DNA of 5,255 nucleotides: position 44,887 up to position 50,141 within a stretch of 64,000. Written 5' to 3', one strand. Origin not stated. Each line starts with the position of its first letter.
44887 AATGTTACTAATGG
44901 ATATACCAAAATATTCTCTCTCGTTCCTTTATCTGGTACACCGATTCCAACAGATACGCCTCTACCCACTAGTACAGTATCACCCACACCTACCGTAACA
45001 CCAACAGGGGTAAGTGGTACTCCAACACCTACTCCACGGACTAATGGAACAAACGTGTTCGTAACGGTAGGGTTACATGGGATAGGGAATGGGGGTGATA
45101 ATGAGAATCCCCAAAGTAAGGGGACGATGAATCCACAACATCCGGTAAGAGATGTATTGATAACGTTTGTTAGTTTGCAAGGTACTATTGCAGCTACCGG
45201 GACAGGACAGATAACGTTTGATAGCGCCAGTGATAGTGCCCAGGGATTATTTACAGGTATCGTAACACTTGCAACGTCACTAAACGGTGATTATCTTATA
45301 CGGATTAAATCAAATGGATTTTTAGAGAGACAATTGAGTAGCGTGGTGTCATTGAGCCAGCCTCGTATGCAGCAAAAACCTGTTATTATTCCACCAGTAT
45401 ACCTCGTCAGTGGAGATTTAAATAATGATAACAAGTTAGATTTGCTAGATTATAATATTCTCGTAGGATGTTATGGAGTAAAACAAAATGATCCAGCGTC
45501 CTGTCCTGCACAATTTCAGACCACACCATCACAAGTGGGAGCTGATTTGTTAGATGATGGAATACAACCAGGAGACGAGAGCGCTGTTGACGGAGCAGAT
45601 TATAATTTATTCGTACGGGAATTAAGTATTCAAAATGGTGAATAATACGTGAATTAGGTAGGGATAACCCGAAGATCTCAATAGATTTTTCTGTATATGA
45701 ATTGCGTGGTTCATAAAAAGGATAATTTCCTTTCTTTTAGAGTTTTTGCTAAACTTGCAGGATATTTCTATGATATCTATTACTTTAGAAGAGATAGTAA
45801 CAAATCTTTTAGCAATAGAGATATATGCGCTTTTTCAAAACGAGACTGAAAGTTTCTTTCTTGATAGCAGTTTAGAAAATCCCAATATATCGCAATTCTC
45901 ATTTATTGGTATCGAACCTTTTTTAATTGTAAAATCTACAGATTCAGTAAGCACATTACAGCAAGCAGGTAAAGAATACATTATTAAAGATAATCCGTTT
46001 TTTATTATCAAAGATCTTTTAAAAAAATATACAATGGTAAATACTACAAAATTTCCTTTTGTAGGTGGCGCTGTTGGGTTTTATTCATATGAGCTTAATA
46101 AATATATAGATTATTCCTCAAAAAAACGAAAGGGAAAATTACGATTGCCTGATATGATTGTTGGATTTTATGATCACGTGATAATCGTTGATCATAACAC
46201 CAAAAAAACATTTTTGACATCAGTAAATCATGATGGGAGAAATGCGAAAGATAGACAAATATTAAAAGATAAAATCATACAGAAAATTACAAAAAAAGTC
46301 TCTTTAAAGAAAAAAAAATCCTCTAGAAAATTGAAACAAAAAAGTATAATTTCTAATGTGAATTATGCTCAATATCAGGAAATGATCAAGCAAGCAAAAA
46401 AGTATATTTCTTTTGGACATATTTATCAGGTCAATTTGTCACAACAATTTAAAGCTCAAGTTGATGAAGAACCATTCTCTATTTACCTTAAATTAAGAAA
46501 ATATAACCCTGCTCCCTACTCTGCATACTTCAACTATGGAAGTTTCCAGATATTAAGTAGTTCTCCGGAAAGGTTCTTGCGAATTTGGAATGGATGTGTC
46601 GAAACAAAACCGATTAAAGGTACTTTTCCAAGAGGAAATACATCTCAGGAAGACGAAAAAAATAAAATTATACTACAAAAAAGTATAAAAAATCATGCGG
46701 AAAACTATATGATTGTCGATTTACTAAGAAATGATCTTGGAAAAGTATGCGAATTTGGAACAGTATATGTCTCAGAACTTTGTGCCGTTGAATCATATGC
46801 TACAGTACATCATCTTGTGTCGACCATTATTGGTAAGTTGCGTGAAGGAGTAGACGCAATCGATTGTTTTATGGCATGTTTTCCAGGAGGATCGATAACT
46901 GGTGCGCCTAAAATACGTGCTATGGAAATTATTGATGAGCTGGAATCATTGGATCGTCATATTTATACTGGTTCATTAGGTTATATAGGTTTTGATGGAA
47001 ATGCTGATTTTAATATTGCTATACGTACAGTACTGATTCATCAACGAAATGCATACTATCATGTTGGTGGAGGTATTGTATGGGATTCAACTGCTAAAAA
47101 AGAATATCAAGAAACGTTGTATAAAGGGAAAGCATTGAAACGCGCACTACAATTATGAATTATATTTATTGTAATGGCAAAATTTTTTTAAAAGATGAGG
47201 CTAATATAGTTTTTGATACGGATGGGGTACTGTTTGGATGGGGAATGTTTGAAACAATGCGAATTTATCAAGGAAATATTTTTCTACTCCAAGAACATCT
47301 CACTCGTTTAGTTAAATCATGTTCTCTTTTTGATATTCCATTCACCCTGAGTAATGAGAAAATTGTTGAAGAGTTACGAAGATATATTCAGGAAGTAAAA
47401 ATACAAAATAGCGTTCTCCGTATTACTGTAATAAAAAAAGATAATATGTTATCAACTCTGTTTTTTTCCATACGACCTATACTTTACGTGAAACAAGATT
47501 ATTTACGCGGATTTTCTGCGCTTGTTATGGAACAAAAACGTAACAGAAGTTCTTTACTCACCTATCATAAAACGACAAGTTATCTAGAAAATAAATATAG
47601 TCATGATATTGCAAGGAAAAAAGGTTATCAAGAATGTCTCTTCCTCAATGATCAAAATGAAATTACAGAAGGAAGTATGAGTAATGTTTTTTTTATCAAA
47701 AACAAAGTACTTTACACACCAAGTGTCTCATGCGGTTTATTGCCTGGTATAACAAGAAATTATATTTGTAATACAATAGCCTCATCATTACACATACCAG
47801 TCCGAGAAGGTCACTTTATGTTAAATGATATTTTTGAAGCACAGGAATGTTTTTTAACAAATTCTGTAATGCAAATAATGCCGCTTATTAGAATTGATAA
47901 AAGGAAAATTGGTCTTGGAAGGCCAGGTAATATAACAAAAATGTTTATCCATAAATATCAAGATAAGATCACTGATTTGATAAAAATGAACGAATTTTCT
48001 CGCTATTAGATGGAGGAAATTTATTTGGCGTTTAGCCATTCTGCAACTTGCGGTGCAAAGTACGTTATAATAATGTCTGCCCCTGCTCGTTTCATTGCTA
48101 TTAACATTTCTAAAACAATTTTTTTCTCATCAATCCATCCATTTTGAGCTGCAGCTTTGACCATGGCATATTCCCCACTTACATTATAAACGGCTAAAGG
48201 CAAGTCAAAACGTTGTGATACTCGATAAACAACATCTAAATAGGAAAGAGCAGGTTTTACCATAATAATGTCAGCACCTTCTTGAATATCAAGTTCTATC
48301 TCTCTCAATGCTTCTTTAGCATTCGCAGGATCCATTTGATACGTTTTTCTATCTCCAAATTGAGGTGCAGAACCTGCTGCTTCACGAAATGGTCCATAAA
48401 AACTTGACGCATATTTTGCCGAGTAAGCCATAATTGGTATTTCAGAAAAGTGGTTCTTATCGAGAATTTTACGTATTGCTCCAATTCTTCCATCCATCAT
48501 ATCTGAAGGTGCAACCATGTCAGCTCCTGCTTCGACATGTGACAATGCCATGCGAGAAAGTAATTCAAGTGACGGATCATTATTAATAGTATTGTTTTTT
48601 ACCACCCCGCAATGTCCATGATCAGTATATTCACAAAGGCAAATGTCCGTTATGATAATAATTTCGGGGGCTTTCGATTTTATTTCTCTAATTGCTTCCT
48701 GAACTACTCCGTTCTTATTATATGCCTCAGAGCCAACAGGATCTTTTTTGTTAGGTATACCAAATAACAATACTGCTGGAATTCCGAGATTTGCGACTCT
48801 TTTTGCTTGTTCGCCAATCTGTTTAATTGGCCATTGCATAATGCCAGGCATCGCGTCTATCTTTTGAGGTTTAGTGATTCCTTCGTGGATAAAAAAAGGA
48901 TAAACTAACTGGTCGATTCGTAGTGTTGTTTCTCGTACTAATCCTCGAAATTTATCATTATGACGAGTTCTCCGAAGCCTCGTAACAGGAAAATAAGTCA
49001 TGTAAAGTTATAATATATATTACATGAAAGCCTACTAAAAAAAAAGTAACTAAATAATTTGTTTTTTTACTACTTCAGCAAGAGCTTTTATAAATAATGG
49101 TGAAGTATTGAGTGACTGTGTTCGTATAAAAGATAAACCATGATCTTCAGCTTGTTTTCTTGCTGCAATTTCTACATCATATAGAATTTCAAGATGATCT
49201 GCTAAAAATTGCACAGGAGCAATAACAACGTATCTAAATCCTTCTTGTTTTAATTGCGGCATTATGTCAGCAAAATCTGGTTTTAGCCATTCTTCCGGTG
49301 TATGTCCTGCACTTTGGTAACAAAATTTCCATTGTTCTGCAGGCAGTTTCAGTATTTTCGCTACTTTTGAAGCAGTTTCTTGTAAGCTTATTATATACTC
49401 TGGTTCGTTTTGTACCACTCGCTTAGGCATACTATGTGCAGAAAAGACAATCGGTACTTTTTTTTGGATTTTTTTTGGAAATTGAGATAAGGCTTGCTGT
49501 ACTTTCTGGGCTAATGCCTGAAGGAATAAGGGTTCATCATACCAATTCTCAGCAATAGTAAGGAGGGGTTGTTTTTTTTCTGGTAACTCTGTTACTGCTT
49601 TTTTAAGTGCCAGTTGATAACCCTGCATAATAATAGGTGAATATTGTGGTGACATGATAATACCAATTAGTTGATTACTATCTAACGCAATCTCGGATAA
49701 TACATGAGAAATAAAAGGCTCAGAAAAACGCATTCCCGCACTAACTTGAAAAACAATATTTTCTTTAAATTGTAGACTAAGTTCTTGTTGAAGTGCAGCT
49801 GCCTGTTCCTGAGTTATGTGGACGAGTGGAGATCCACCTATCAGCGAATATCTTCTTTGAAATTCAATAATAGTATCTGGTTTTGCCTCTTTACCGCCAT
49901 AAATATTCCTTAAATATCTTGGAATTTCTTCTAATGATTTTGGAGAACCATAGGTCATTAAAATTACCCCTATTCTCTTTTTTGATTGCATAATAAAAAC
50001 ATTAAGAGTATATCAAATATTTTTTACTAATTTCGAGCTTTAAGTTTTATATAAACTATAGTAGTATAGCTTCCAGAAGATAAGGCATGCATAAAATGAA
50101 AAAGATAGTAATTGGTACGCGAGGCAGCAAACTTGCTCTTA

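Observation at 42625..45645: A 1006-aa secreted protein with two tandem GH5-like catalytic modules and a C-terminal dockerin, alongside a second GH5 paralog: carbohydrate-degrading capacity with a cohesin-docking signal but no cohesin in the window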

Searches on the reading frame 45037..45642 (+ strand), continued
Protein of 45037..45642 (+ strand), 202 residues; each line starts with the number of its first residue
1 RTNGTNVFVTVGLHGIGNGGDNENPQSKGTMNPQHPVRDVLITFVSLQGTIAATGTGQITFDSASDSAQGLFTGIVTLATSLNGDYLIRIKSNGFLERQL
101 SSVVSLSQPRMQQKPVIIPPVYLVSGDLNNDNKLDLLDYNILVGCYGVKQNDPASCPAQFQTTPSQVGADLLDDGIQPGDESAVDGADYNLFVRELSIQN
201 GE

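Call 76: find_encoding_contigs(protein=P0020, flank=10000, max_places=2)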
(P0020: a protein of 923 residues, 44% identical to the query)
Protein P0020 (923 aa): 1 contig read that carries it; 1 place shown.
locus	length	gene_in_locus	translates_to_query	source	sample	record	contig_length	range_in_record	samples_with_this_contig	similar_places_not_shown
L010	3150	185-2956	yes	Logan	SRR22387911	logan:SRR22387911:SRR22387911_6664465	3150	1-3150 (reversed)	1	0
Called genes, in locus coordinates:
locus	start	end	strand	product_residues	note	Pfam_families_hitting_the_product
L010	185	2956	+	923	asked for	PF13472:Lipase_GDSL_2 (faint), PF00704:Glyco_hydro_18, PF23916:TIM-barrel_EndoS (weak)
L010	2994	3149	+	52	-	?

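Call 78: search_protein_families(library=ncbifam, alignment_id=A2, max_evalue=0.01)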
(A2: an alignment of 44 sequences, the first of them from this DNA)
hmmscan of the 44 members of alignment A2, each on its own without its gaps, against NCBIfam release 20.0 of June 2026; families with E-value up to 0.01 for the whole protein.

A. member 1, seq(202 aa): 0 families

B. families by the number of members that match (of 44 scanned): 5 families
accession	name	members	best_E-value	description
NF041540.1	dockerin_GC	13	0.00011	GC-type dockerin domain-anchored protein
TIGR04183.1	Por_Secre_tail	6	0.00044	T9SS type A sorting domain-containing protein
NF049990.1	CellobisidaseCelK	3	0.00035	cellulose 1,4-beta-cellobiosidase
NF045619.1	adhes_GNV_Cterm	1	0.0021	BapA/Bap/LapF family large adhesin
TIGR04216.1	halo_surf_glyco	1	0.0099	HVO_2072 family ArtA-dependent S-layer glycoprotein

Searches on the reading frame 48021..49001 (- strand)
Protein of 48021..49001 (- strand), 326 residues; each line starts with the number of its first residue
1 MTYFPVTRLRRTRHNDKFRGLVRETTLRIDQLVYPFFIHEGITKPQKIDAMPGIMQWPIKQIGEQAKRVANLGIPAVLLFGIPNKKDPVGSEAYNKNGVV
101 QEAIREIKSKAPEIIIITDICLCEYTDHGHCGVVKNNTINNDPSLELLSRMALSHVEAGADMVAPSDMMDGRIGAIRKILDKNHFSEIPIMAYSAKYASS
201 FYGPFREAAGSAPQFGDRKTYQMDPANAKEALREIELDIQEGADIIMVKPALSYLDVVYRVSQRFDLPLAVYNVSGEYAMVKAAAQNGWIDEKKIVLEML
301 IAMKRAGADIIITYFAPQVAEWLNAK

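Call 70: search_protein_families(library=pfam, proteins=[window:48021-49001:-], max_evalue=0.00001)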
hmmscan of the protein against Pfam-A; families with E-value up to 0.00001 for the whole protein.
window:48021-49001:- (326 aa): 1 family
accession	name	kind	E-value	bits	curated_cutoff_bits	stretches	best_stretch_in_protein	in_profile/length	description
PF00490.27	ALAD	-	5.5e-155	515.7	24.6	1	7-322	2-317/317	Delta-aminolevulinic acid dehydratase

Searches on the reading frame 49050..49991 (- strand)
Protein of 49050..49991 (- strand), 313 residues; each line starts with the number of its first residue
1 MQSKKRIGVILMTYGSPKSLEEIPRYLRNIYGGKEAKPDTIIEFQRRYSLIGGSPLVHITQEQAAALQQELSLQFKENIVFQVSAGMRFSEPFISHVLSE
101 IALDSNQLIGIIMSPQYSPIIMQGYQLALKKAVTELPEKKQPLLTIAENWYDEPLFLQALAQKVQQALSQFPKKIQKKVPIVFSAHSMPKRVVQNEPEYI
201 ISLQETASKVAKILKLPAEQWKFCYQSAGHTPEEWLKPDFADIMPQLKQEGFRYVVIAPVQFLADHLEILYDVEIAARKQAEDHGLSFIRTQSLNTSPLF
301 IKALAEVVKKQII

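Call 70: search_protein_families(library=pfam, proteins=[window:49050-49991:-], max_evalue=0.00001)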
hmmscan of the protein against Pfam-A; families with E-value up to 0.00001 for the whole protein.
window:49050-49991:- (313 aa): 1 family
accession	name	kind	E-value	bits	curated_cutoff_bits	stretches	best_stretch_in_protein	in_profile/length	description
PF00762.24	Ferrochelatase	-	2.6e-71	240.6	27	1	7-311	2-316/317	Ferrochelatase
